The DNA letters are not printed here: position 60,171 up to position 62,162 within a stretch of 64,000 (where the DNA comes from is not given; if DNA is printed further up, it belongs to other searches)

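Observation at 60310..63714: Lower-GC three-gene cassette wedged between rplQ and guaB: candidate uncharacterised acquired system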

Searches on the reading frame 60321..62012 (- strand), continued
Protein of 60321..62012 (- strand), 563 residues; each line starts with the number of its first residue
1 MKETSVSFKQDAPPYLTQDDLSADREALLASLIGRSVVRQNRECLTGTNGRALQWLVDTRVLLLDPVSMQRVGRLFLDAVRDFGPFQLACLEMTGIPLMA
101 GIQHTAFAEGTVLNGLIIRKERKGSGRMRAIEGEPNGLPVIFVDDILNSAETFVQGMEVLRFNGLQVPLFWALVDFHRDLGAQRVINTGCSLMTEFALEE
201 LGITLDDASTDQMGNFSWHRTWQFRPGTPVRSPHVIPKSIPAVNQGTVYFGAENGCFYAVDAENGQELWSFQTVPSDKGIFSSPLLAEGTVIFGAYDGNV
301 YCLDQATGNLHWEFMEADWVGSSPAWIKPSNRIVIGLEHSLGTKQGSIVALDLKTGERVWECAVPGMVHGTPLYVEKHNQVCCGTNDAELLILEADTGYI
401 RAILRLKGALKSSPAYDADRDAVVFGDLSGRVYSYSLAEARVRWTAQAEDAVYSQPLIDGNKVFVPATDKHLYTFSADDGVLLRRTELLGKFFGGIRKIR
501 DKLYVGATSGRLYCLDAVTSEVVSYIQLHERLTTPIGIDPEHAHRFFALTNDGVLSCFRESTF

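Call 8: find_homologous_proteins(query=window:60321-62012:-)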
Query window:60321-62012:- (563 aa): 188 proteins with E <= 0.001 among 8000 candidates; the best 120 are listed.
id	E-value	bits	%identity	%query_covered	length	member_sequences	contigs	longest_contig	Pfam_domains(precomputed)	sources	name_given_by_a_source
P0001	0.0e+0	1150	100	88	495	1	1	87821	PF01011.29,PF07774.20,PF13360.14,PF13570.14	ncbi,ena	-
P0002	0.0e+0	1057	83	96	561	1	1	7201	PF01011.29,PF13360.14,PF13570.14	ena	-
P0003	4.9e-252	856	68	97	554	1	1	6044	PF01011.29,PF07774.20,PF13360.14,PF25292.1,PF13570.14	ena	-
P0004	2.3e-203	695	57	97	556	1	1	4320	PF01011.29,PF13360.14,PF13570.14,PF23414.2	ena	-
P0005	1.8e-123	431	40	99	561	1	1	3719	PF01011.29,PF07774.20,PF13360.14,PF25174.2,PF25292.1,PF13570.14,PF25293.2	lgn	-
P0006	2.0e-122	428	41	94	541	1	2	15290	PF01011.29,PF13360.14,PF13570.14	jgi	jgi:outer membrane protein assembly factor BamB/orotate phosphoribosyltransferase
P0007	1.5e-118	415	39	95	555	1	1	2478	PF01011.29,PF13360.14,PF13570.14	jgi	jgi:outer membrane protein assembly factor BamB/orotate phosphoribosyltransferase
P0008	2.9e-118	414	39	95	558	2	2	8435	PF01011.29,PF14435.12,PF07774.20,PF13360.14,PF13570.14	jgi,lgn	jgi:outer membrane protein assembly factor BamB/orotate phosphoribosyltransferase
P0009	4.2e-111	390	39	88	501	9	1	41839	PF01011.29,PF07774.20,PF13360.14,PF13570.14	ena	-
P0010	3.6e-105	371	37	98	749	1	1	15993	PF01011.29,PF13360.14,PF25174.2,PF25292.1,PF13570.14,PF05118.22,PF23414.2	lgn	-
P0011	3.2e-102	361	37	91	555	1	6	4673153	PF01011.29,PF13360.14,PF00156.34,PF13570.14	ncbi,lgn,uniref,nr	ncbi:PQQ-binding-like beta-propeller repeat protein [Granulicella sp. WH15]|uniref:outer membrane pr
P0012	1.1e-100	356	35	96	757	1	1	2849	PF01011.29,PF13360.14,PF25174.2,PF25292.1,PF25173.2,PF25171.2,PF12894.14,PF13570.14,PF24807.2,PF05118.22,PF23414.2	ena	-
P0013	7.2e-100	353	35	96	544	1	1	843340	PF01011.29,PF07774.20,PF13360.14,PF25174.2,PF25173.2,PF25171.2,PF13570.14,PF24807.2,PF25175.2,PF23414.2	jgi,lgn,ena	-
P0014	3.0e-99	351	34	95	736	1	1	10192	PF01011.29,PF13360.14,PF25292.1,PF25173.2,PF13570.14,PF05118.22,PF23414.2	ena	-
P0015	4.7e-99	351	36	93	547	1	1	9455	PF01011.29,PF13360.14,PF25174.2,PF25292.1,PF00156.34,PF12894.14,PF13570.14,PF23414.2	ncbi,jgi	ncbi:MAG: PQQ-binding-like beta-propeller repeat protein [Candidatus Gracilibacteria bacterium]|jgi:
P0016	9.6e-99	350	34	96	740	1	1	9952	PF01011.29,PF13360.14,PF25174.2,PF25292.1,PF25173.2,PF13570.14,PF24807.2,PF05118.22,PF23414.2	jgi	jgi:outer membrane protein assembly factor BamB/orotate phosphoribosyltransferase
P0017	1.1e-98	349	36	96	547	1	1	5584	PF01011.29,PF13360.14,PF25174.2,PF17005.12,PF00156.34,PF25171.2,PF12894.14,PF13570.14,PF24796.2,PF23414.2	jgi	jgi:orotate phosphoribosyltransferase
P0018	2.3e-98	348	34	95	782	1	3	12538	PF01011.29,PF13360.14,PF25174.2,PF25292.1,PF25173.2,PF12894.14,PF13570.14,PF24807.2,PF05118.22,PF25293.2,PF23414.2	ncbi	ncbi:MAG: PQQ-binding-like beta-propeller repeat protein [Bryobacteraceae bacterium]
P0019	7.6e-98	347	34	97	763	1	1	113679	PF01011.29,PF07774.20,PF13360.14,PF25174.2,PF25292.1,PF25173.2,PF13570.14,PF05118.22,PF23414.2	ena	-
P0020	1.6e-97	346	34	90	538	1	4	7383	PF13360.14,PF25174.2,PF23381.2,PF25173.2,PF00156.34,PF25171.2,PF12894.14,PF13570.14,PF25175.2,PF24796.2,PF01011.29,PF24807.2,PF23414.2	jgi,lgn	-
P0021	1.9e-97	345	35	95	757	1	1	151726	PF07774.20,PF13360.14,PF25174.2,PF25173.2,PF25171.2,PF12894.14,PF13570.14,PF25175.2,PF01011.29,PF25292.1,PF24807.2,PF05118.22,PF23098.2,PF23414.2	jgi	jgi:outer membrane protein assembly factor BamB/orotate phosphoribosyltransferase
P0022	5.4e-97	344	34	95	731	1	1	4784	PF01011.29,PF13360.14,PF25174.2,PF25292.1,PF25173.2,PF13570.14,PF05118.22,PF23414.2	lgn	-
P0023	4.9e-96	341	33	95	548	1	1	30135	PF01011.29,PF13360.14,PF25174.2,PF25292.1,PF13570.14,PF23414.2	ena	-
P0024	4.9e-96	341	34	94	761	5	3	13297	PF01011.29,PF13360.14,PF25174.2,PF25292.1,PF25173.2,PF13570.14,PF24807.2,PF05118.22,PF23414.2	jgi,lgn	jgi:orotate phosphoribosyltransferase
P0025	7.6e-96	340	34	93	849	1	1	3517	PF07774.20,PF13360.14,PF25174.2,PF25173.2,PF12894.14,PF13570.14,PF25175.2,PF01011.29,PF25292.1,PF24807.2,PF05118.22,PF23414.2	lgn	-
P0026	8.6e-96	340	36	97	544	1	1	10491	PF01011.29,PF13360.14,PF13570.14,PF23414.2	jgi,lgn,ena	-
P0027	9.2e-96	340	35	94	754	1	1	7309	PF01011.29,PF13360.14,PF25174.2,PF25292.1,PF25173.2,PF13570.14,PF05118.22,PF23414.2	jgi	jgi:outer membrane protein assembly factor BamB/adenine/guanine phosphoribosyltransferase-like PRPP-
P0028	9.3e-96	340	33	95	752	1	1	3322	PF01011.29,PF13360.14,PF25174.2,PF25292.1,PF25173.2,PF13570.14,PF24807.2,PF05118.22,PF23414.2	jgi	jgi:outer membrane protein assembly factor BamB/orotate phosphoribosyltransferase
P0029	1.1e-95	340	34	95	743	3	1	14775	PF01011.29,PF13360.14,PF25292.1,PF25173.2,PF13570.14,PF05118.22,PF23414.2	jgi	jgi:outer membrane protein assembly factor BamB/orotate phosphoribosyltransferase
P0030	1.4e-95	339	35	90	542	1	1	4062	PF01011.29,PF13360.14,PF13570.14,PF25293.2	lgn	-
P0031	1.6e-95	339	36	91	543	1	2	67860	PF01011.29,PF13360.14,PF13570.14,PF23414.2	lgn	-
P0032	2.3e-95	339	34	95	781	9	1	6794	PF01011.29,PF13360.14,PF25174.2,PF25292.1,PF25173.2,PF13570.14,PF05118.22,PF23414.2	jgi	-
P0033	2.3e-95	339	34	97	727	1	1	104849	PF01011.29,PF13360.14,PF25292.1,PF25173.2,PF13570.14,PF05118.22,PF25293.2,PF23414.2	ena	-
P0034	4.6e-95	338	34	96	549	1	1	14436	PF01011.29,PF13360.14,PF13570.14,PF25293.2,PF23414.2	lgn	-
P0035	1.4e-94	336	33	97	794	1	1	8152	PF01011.29,PF13360.14,PF25174.2,PF25292.1,PF25173.2,PF13570.14,PF24807.2,PF05118.22,PF23414.2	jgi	jgi:outer membrane protein assembly factor BamB/orotate phosphoribosyltransferase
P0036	2.1e-94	335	36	91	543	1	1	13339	PF01011.29,PF07774.20,PF13360.14,PF25174.2,PF13570.14,PF24796.2,PF23414.2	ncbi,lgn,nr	ncbi:MAG: Quinonprotein alcohol dehydrogenase [Candidatus Kaiserbacteria bacterium]|nr:Quinonprotein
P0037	5.3e-94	334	34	95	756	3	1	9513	PF01011.29,PF07774.20,PF13360.14,PF25174.2,PF25292.1,PF25173.2,PF13570.14,PF24807.2,PF05118.22,PF23414.2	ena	-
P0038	6.2e-94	334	34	95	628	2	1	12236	PF01011.29,PF07774.20,PF13360.14,PF25174.2,PF25292.1,PF13570.14,PF23414.2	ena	-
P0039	6.4e-94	334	36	91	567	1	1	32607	PF01011.29,PF13360.14,PF25174.2,PF25292.1,PF25173.2,PF13570.14,PF24807.2,PF23414.2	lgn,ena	-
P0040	6.9e-94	334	34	96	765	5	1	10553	PF01011.29,PF13360.14,PF25292.1,PF25173.2,PF13570.14,PF05118.22,PF23414.2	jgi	-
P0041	1.5e-93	332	34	95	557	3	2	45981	PF01011.29,PF13360.14,PF25174.2,PF25292.1,PF25173.2,PF12894.14,PF13570.14,PF24807.2,PF23414.2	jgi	jgi:outer membrane protein assembly factor BamB/orotate phosphoribosyltransferase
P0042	2.0e-93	332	35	94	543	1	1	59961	PF01011.29,PF13360.14,PF00156.34,PF13570.14,PF25293.2,PF23414.2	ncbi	-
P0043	2.1e-93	332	35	91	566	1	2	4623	PF01011.29,PF07774.20,PF13360.14,PF25174.2,PF00156.34,PF13570.14,PF25175.2,PF24796.2,PF25293.2,PF23414.2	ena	-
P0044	3.0e-93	332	35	96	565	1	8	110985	PF01011.29,PF13360.14,PF25173.2,PF13570.14,PF23414.2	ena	-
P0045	3.5e-93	331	33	97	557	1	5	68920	PF01011.29,PF13360.14,PF25174.2,PF25292.1,PF25173.2,PF13570.14,PF24807.2,PF23414.2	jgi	jgi:outer membrane protein assembly factor BamB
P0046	4.1e-93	331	33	89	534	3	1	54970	PF01011.29,PF07774.20,PF13360.14,PF25174.2,PF25292.1,PF25173.2,PF13570.14,PF24807.2,PF25293.2,PF23414.2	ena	-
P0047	4.6e-93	331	32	98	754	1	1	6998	PF01011.29,PF13360.14,PF25292.1,PF13570.14,PF05118.22,PF23414.2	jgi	jgi:outer membrane protein assembly factor BamB/orotate phosphoribosyltransferase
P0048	4.7e-93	331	33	97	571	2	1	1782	PF01011.29,PF13360.14,PF25174.2,PF25292.1,PF25173.2,PF12894.14,PF13570.14,PF24807.2,PF23414.2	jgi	-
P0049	5.2e-93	331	33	95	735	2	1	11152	PF01011.29,PF13360.14,PF25174.2,PF25292.1,PF25173.2,PF13570.14,PF24807.2,PF25175.2,PF05118.22,PF23414.2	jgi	jgi:outer membrane protein assembly factor BamB/orotate phosphoribosyltransferase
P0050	6.0e-93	331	34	93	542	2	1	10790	PF01011.29,PF07774.20,PF13360.14,PF25174.2,PF25171.2,PF13570.14,PF24807.2,PF25293.2,PF23414.2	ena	-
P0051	9.6e-93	330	34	97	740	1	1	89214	PF01011.29,PF13360.14,PF25174.2,PF25292.1,PF25173.2,PF13570.14,PF24807.2,PF25175.2,PF05118.22,PF23414.2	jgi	jgi:outer membrane protein assembly factor BamB/orotate phosphoribosyltransferase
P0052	1.5e-92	329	36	95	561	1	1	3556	PF01011.29,PF13360.14,PF13570.14,PF23414.2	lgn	-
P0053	2.4e-92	329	33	92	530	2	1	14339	PF01011.29,PF07774.20,PF13360.14,PF25174.2,PF25292.1,PF25173.2,PF12894.14,PF13570.14,PF24807.2,PF23414.2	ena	-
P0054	5.4e-92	327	36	95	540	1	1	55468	PF01011.29,PF24390.2,PF13360.14,PF13570.14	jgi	jgi:outer membrane protein assembly factor BamB/adenine/guanine phosphoribosyltransferase-like PRPP-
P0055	7.1e-92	327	33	96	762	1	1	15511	PF01011.29,PF13360.14,PF25292.1,PF13570.14,PF05118.22,PF23414.2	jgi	jgi:outer membrane protein assembly factor BamB/orotate phosphoribosyltransferase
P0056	8.3e-92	327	33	96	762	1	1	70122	PF01011.29,PF13360.14,PF25174.2,PF25292.1,PF25173.2,PF13570.14,PF05118.22,PF23414.2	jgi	jgi:outer membrane protein assembly factor BamB/orotate phosphoribosyltransferase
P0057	9.0e-92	327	34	91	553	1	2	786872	PF01011.29,PF07774.20,PF13360.14,PF13570.14,PF23414.2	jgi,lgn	jgi:outer membrane protein assembly factor BamB/adenine/guanine phosphoribosyltransferase-like PRPP-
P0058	1.5e-91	326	34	95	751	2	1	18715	PF01011.29,PF13360.14,PF25292.1,PF13570.14,PF05118.22,PF23414.2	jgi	jgi:outer membrane protein assembly factor BamB/orotate phosphoribosyltransferase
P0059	1.5e-91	326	33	96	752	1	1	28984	PF01011.29,PF07774.20,PF13360.14,PF25174.2,PF25292.1,PF25173.2,PF25171.2,PF13570.14,PF05118.22,PF23414.2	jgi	jgi:outer membrane protein assembly factor BamB/orotate phosphoribosyltransferase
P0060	1.6e-91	326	34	93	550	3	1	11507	PF01011.29,PF13360.14,PF25174.2,PF25173.2,PF25171.2,PF13570.14,PF24807.2,PF23414.2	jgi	-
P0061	3.0e-91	325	32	95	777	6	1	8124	PF01011.29,PF13360.14,PF25292.1,PF25173.2,PF13570.14,PF05118.22,PF23414.2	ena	-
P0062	3.6e-91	325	32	99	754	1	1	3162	PF01011.29,PF13360.14,PF25292.1,PF25173.2,PF13570.14,PF05118.22,PF23414.2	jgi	jgi:outer membrane protein assembly factor BamB/orotate phosphoribosyltransferase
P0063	3.9e-91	325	33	95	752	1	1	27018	PF01011.29,PF13360.14,PF25174.2,PF25292.1,PF25173.2,PF13570.14,PF24807.2,PF05118.22,PF23414.2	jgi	jgi:outer membrane protein assembly factor BamB/orotate phosphoribosyltransferase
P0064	4.3e-91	324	32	98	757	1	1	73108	PF01011.29,PF13360.14,PF25174.2,PF25292.1,PF25173.2,PF13570.14,PF05118.22,PF23414.2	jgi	jgi:outer membrane protein assembly factor BamB/orotate phosphoribosyltransferase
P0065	5.0e-91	324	32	93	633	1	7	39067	PF01011.29,PF13360.14,PF25174.2,PF23381.2,PF25292.1,PF25173.2,PF12894.14,PF13570.14,PF24807.2,PF25175.2,PF23414.2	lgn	-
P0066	5.3e-91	324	32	98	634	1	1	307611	PF01011.29,PF13360.14,PF25174.2,PF25292.1,PF25173.2,PF13570.14,PF24807.2,PF23414.2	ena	-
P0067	7.7e-91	324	32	95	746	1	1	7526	PF01011.29,PF13360.14,PF25292.1,PF13570.14,PF05118.22,PF23414.2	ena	-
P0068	9.3e-91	323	33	94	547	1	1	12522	PF01011.29,PF13360.14,PF25174.2,PF25173.2,PF25171.2,PF12894.14,PF13570.14,PF24807.2,PF25175.2,PF24796.2,PF23414.2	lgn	-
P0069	1.9e-90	322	34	94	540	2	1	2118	PF01011.29,PF13360.14,PF25174.2,PF25292.1,PF25173.2,PF12894.14,PF13570.14,PF24807.2,PF23414.2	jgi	-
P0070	2.6e-90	322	33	95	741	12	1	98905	PF01011.29,PF13360.14,PF25174.2,PF25292.1,PF25173.2,PF13570.14,PF24807.2,PF05118.22,PF23414.2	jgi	jgi:outer membrane protein assembly factor BamB/orotate phosphoribosyltransferase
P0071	2.6e-90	322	33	95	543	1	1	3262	PF01011.29,PF13360.14,PF13570.14,PF24796.2,PF23414.2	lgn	-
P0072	2.7e-90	322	33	95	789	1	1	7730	PF01011.29,PF13360.14,PF25174.2,PF25173.2,PF00156.34,PF13570.14,PF05118.22,PF23414.2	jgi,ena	-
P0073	2.9e-90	322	33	95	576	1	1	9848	PF01011.29,PF13360.14,PF25174.2,PF25173.2,PF00156.34,PF25171.2,PF13570.14,PF25175.2,PF23414.2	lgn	-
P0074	3.7e-90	321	32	98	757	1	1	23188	PF01011.29,PF13360.14,PF25174.2,PF25173.2,PF12894.14,PF13570.14,PF05118.22,PF23414.2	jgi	jgi:outer membrane protein assembly factor BamB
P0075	4.7e-90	321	34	95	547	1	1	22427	PF01011.29,PF07774.20,PF13360.14,PF25174.2,PF25292.1,PF13570.14,PF25293.2,PF23414.2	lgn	-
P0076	7.1e-90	320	35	96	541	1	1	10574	PF01011.29,PF13360.14,PF13570.14,PF23414.2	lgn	-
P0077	8.9e-90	320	33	94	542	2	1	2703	PF07774.20,PF13360.14,PF25174.2,PF23381.2,PF25173.2,PF25171.2,PF13570.14,PF25175.2,PF24796.2,PF01011.29,PF24807.2,PF25293.2,PF23414.2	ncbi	-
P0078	1.2e-89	320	34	94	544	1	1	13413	PF01011.29,PF07774.20,PF13360.14,PF25174.2,PF00156.34,PF13570.14,PF24807.2,PF23414.2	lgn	-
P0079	2.4e-89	319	34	95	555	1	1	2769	PF01011.29,PF13360.14,PF25292.1,PF13570.14,PF23414.2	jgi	jgi:outer membrane protein assembly factor BamB/orotate phosphoribosyltransferase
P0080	2.6e-89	318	32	95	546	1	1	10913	PF01011.29,PF13360.14,PF25174.2,PF25292.1,PF25173.2,PF25171.2,PF13570.14,PF24807.2,PF23414.2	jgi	jgi:outer membrane protein assembly factor BamB/orotate phosphoribosyltransferase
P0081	3.1e-89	318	34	95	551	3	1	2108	PF01011.29,PF07774.20,PF13360.14,PF25174.2,PF23381.2,PF25171.2,PF13570.14,PF24807.2,PF25175.2,PF25293.2,PF23414.2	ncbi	-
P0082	6.2e-89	317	32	96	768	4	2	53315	PF01011.29,PF13360.14,PF25292.1,PF25173.2,PF12894.14,PF13570.14,PF05118.22,PF23414.2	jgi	jgi:outer membrane protein assembly factor BamB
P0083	8.3e-89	317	32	96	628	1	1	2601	PF01011.29,PF13360.14,PF25174.2,PF25292.1,PF25173.2,PF13570.14,PF24807.2,PF23414.2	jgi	-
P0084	1.0e-88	317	34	97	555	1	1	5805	PF01011.29,PF13360.14,PF25292.1,PF13570.14,PF23414.2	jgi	jgi:outer membrane protein assembly factor BamB/orotate phosphoribosyltransferase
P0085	1.1e-88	316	33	99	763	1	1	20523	PF01011.29,PF13360.14,PF25174.2,PF25292.1,PF25173.2,PF12894.14,PF13570.14,PF24807.2,PF05118.22,PF23414.2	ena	-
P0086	1.1e-88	316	34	94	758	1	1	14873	PF01011.29,PF13360.14,PF25174.2,PF25292.1,PF25173.2,PF13570.14,PF24807.2,PF05118.22,PF23414.2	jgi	jgi:outer membrane protein assembly factor BamB/orotate phosphoribosyltransferase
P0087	1.3e-88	316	34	94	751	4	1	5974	PF01011.29,PF07774.20,PF13360.14,PF25174.2,PF25292.1,PF12894.14,PF13570.14,PF05118.22,PF23414.2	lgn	-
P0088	2.0e-88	316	32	89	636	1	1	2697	PF01011.29,PF13360.14,PF25174.2,PF25292.1,PF25173.2,PF13570.14,PF24807.2,PF23414.2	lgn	-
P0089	5.9e-88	314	33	94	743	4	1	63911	PF01011.29,PF13360.14,PF25174.2,PF25292.1,PF25173.2,PF12894.14,PF13570.14,PF24807.2,PF05118.22,PF23414.2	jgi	jgi:outer membrane protein assembly factor BamB/orotate phosphoribosyltransferase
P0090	7.0e-88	314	32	95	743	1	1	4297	PF01011.29,PF13360.14,PF25174.2,PF25292.1,PF25173.2,PF12894.14,PF13570.14,PF24807.2,PF05118.22,PF23414.2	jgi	jgi:outer membrane protein assembly factor BamB/orotate phosphoribosyltransferase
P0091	1.2e-87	313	32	93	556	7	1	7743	PF01011.29,PF23775.2,PF13360.14,PF25174.2,PF25292.1,PF25173.2,PF12894.14,PF13570.14,PF24807.2,PF25175.2,PF23414.2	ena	-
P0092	1.3e-87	313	32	95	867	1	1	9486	PF01011.29,PF13360.14,PF25174.2,PF25173.2,PF13570.14,PF05118.22,PF23414.2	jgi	jgi:outer membrane protein assembly factor BamB/orotate phosphoribosyltransferase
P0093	1.6e-87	313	33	95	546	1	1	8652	PF01011.29,PF07774.20,PF13360.14,PF23381.2,PF25292.1,PF13570.14,PF23098.2,PF23414.2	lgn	-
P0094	2.1e-87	312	33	96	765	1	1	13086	PF01011.29,PF13360.14,PF25292.1,PF13570.14,PF05118.22,PF23414.2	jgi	jgi:outer membrane protein assembly factor BamB/orotate phosphoribosyltransferase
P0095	3.7e-87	311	32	97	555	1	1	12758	PF01011.29,PF13360.14,PF25292.1,PF13570.14,PF23414.2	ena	-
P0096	6.8e-87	311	33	94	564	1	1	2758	PF01011.29,PF13360.14,PF25292.1,PF12894.14,PF13570.14,PF24807.2,PF23414.2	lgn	-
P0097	7.8e-87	310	33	96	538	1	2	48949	PF01011.29,PF13360.14,PF13570.14,PF25293.2,PF23414.2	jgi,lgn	-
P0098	1.6e-86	309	35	97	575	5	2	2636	PF01011.29,PF13360.14,PF00156.34,PF13570.14,PF23414.2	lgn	-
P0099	2.0e-86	309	33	95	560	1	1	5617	PF01011.29,PF13360.14,PF25292.1,PF25173.2,PF13570.14,PF23414.2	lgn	-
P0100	2.3e-86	309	34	95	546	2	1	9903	PF01011.29,PF13360.14,PF13570.14,PF23414.2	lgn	-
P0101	7.7e-86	307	33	96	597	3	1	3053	PF01011.29,PF07774.20,PF13360.14,PF25174.2,PF25292.1,PF25173.2,PF12894.14,PF13570.14,PF24807.2,PF23414.2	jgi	jgi:outer membrane protein assembly factor BamB/orotate phosphoribosyltransferase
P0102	8.1e-86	307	32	91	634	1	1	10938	PF01011.29,PF13360.14,PF25174.2,PF25292.1,PF25173.2,PF25171.2,PF13570.14,PF24807.2,PF23414.2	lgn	-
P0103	1.1e-85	307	33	95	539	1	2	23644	PF01011.29,PF13360.14,PF25174.2,PF25171.2,PF12894.14,PF13570.14,PF24807.2,PF23414.2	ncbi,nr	ncbi:MAG: PQQ-binding-like beta-propeller repeat protein [Parcubacteria group bacterium]|nr:PQQ-bind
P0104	1.5e-85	306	32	96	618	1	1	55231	PF01011.29,PF13360.14,PF25174.2,PF25292.1,PF25173.2,PF00156.34,PF13570.14,PF24807.2,PF23414.2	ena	-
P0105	2.5e-85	305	31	95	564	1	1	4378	PF01011.29,PF07774.20,PF13360.14,PF25174.2,PF00156.34,PF13570.14,PF23414.2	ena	-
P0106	1.0e-84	303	34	96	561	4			PF01011.29,PF13360.14,PF00156.34,PF13570.14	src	-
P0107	2.3e-84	302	33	91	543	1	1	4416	PF01011.29,PF13360.14,PF25292.1,PF13570.14,PF23414.2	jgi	jgi:outer membrane protein assembly factor BamB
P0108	2.9e-84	302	33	95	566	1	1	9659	PF01011.29,PF13360.14,PF25292.1,PF00156.34,PF13570.14,PF23414.2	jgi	jgi:outer membrane protein assembly factor BamB/adenine/guanine phosphoribosyltransferase-like PRPP-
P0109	6.0e-84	301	32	95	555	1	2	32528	PF01011.29,PF13360.14,PF13570.14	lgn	-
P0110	7.4e-84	301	34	90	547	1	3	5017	PF01011.29,PF13360.14,PF25292.1,PF13570.14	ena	-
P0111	1.2e-83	300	32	95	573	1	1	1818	PF01011.29,PF13360.14,PF13570.14,PF23414.2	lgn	-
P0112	3.3e-83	298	36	90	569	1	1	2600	PF01011.29,PF13360.14,PF13570.14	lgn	-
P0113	3.4e-83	298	35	90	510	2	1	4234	PF01011.29,PF13360.14,PF25292.1,PF13570.14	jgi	jgi:outer membrane protein assembly factor BamB/orotate phosphoribosyltransferase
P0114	3.8e-83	298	30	95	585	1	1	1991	PF07774.20,PF13360.14,PF25174.2,PF23381.2,PF25173.2,PF00156.34,PF25171.2,PF12894.14,PF13570.14,PF25175.2,PF25857.1,PF24796.2,PF01011.29,PF25292.1,PF24807.2,PF23414.2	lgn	-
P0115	4.7e-83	298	34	93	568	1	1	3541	PF01011.29,PF07774.20,PF13360.14,PF00156.34,PF13570.14,PF24807.2,PF25293.2,PF23414.2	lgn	-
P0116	1.1e-82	297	33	96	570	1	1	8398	PF01011.29,PF07774.20,PF13360.14,PF00156.34,PF13570.14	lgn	-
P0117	1.6e-82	296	35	78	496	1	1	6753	PF01011.29,PF07774.20,PF13360.14,PF25292.1,PF13570.14,PF23414.2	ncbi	-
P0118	3.2e-82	295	34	96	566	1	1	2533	PF01011.29,PF13360.14,PF13570.14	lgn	-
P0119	6.5e-82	294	32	91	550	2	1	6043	PF01011.29,PF13360.14,PF25173.2,PF13570.14,PF23414.2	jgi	-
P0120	1.3e-81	293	33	96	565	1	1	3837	PF01011.29,PF13360.14,PF00156.34,PF13570.14,PF23414.2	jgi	jgi:outer membrane protein assembly factor BamB/orotate phosphoribosyltransferase-like protein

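Call 9: find_encoding_contigs(protein=window:60321-62012:-, flank=10000)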
Protein window:60321-62012:- (563 aa): no gene with exactly this product is on record in the collection.

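Call 10: find_encoding_contigs(protein=P0001, flank=10000, max_places=3)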
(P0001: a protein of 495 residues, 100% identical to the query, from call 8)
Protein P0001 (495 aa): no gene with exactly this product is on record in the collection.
